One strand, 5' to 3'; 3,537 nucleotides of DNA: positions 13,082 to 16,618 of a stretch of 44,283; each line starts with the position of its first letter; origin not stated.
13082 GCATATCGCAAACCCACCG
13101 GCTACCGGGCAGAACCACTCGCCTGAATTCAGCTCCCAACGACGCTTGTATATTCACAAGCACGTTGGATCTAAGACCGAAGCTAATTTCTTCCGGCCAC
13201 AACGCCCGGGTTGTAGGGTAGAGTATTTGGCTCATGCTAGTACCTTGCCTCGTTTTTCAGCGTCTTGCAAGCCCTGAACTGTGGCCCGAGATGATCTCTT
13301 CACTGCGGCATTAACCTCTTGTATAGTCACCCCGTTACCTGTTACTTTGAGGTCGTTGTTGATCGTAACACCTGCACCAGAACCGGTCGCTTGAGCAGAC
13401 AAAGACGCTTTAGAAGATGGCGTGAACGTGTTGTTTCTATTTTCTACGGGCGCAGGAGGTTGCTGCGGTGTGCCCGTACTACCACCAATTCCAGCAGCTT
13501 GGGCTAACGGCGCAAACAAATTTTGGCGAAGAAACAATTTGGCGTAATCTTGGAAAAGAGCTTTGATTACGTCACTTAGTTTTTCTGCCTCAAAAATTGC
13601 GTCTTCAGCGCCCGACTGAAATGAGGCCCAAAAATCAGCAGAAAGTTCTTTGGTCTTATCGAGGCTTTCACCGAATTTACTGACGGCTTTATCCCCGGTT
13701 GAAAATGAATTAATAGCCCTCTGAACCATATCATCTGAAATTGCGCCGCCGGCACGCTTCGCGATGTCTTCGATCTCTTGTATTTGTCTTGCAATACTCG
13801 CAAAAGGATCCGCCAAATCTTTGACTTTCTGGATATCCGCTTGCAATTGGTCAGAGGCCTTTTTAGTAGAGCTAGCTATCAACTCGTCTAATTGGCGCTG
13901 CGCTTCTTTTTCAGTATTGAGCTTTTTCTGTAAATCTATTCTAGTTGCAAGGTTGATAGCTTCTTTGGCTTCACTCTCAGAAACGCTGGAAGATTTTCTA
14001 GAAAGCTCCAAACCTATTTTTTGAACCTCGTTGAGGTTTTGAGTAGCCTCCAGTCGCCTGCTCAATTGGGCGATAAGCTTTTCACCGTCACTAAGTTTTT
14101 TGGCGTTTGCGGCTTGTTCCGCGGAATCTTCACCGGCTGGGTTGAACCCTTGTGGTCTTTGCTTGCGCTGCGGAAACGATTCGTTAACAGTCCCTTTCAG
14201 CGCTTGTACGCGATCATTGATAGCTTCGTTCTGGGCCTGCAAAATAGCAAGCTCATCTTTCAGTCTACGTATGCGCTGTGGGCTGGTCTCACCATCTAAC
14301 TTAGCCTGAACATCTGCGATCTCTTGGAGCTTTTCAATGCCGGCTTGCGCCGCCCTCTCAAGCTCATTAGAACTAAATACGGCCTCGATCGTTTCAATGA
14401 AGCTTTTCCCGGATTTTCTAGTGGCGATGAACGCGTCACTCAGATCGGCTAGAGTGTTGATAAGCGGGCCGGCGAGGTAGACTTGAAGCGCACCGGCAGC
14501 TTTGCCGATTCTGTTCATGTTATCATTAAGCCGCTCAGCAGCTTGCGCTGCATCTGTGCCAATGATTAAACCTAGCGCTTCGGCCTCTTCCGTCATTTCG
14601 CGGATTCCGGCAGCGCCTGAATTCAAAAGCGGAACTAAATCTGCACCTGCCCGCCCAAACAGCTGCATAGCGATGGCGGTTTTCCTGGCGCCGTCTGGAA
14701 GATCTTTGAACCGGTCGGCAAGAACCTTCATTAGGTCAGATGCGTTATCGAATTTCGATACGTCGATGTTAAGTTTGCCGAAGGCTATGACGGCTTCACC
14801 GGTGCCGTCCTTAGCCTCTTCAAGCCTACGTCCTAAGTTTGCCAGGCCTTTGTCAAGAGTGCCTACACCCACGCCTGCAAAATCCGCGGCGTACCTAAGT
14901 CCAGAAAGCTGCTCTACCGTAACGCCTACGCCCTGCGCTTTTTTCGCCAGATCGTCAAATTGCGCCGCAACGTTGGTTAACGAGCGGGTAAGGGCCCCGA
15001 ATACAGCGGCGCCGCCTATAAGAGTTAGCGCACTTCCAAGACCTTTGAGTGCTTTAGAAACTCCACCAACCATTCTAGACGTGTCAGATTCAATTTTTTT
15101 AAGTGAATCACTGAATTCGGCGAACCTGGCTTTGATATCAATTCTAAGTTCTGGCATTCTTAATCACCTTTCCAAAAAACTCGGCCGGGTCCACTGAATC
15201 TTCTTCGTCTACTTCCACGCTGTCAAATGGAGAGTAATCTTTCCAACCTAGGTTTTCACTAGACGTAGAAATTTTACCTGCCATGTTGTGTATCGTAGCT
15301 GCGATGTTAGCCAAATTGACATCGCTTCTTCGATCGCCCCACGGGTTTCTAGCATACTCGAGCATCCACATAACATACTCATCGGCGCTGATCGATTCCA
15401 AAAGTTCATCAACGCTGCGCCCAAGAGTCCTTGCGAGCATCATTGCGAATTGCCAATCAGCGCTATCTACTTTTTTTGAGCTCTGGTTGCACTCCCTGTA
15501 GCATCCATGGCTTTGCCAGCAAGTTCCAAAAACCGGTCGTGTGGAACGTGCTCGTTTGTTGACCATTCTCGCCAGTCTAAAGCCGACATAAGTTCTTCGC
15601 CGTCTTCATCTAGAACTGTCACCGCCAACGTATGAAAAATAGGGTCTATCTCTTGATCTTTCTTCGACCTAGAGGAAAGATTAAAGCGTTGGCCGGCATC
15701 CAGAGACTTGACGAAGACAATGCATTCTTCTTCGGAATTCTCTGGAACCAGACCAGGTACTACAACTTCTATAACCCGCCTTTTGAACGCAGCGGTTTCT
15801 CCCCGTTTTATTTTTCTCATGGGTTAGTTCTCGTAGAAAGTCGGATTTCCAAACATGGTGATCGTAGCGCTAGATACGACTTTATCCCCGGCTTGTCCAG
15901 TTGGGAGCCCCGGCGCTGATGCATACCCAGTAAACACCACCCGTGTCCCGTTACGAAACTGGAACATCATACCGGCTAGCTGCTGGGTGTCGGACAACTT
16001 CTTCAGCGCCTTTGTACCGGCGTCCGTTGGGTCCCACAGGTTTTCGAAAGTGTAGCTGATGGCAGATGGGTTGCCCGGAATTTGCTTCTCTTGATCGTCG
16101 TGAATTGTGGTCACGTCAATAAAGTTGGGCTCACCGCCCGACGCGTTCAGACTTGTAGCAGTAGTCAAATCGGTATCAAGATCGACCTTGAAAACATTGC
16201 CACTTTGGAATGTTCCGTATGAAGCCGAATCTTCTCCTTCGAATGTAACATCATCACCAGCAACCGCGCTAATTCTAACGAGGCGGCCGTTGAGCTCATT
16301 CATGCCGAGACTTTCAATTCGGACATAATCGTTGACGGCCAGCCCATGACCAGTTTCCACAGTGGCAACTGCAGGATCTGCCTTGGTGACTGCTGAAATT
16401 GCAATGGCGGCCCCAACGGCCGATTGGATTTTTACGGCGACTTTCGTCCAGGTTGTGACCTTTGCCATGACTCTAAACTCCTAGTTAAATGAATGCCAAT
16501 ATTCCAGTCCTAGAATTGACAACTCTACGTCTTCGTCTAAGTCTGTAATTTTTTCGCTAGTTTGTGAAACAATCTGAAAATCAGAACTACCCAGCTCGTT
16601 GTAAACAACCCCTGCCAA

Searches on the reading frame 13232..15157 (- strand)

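Call 7: search_protein_families(library=pfam, proteins=[window:13232-15157:-], max_evalue=0.01)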
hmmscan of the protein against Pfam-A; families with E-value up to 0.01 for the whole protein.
window:13232-15157:- (641 aa): 3 families
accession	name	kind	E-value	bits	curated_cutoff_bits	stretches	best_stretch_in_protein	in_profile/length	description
PF08653.15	DASH_Dam1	-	0.00041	20.6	26.6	0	295-328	4-36/56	DASH complex subunit Dam1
PF10158.14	LOH1CR12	-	0.0019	18.7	24.7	0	393-467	22-94/131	Tumour suppressor protein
PF07889.17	DUF1664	-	0.0025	18.3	34.6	0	239-325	28-111/124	Protein of unknown function (DUF1664)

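Call 8: search_protein_families(library=phrogs, proteins=[window:13232-15157:-], max_evalue=0.001)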
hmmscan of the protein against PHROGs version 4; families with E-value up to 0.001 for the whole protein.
window:13232-15157:- (641 aa): 12 families
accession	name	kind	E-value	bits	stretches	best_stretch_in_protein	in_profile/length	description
phrog_13338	-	unknown function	5.9e-44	151.5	1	22-240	19-241/903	-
phrog_8462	-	tail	1.5e-43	150.5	2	50-253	62-258/672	tail length tape measure protein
phrog_9483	-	tail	1.6e-31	110.6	1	4-478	7-405/657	tail length tape measure protein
phrog_8125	-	tail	2e-26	94.2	1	34-245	69-276/578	tail length tape measure protein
phrog_2276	-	tail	5.6e-22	79.2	1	16-293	46-335/673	tail length tape measure protein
phrog_10574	-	tail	1.5e-20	74.5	1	2-612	4-599/640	tail length tape measure protein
phrog_22443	-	unknown function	9.4e-17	61.4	1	19-258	21-267/1064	-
phrog_2854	-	tail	1e-13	51.9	1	4-439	9-454/855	tail length tape measure protein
phrog_3981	-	tail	2.6e-12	47.6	1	8-244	25-246/584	tail length tape measure protein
phrog_33680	-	unknown function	1.3e-10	41.1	1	32-230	283-487/726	-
phrog_9570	-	tail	4.2e-10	40.1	1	15-233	49-270/689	tail length tape measure protein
phrog_12506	-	tail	0.00014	22.4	1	19-159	22-150/218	tail length tape measure protein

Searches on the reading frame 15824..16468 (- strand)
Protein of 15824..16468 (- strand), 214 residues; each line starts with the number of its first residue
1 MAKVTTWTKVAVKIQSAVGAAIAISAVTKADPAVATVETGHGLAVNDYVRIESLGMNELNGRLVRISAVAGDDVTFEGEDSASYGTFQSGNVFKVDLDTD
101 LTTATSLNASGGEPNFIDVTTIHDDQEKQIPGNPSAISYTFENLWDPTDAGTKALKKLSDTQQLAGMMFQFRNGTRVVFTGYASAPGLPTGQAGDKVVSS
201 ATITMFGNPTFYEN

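Call 58: search_protein_families(library=pfam, proteins=[window:15824-16468:-], max_evalue=0.001)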
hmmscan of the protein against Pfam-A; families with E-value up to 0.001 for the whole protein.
window:15824-16468:- (214 aa): 4 families
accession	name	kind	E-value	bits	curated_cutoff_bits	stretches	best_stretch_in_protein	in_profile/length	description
PF08813.17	Phage_tail_3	-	2e-25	89.8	24.2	1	55-213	2-164/165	Phage tail tube protein, TTP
PF16461.11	Phage_TTP_12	-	6.4e-06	26.6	26.1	1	118-210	39-133/135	Lambda phage tail tube protein, TTP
PF16190.11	E1_FCCH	-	0.0001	22.8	29.5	1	38-90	11-63/70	Ubiquitin-activating enzyme E1 FCCH domain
PF16460.11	Phage_TTP_11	-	0.00055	20.1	28.4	0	99-163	17-85/154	Phage tail tube, TTP, lambda-like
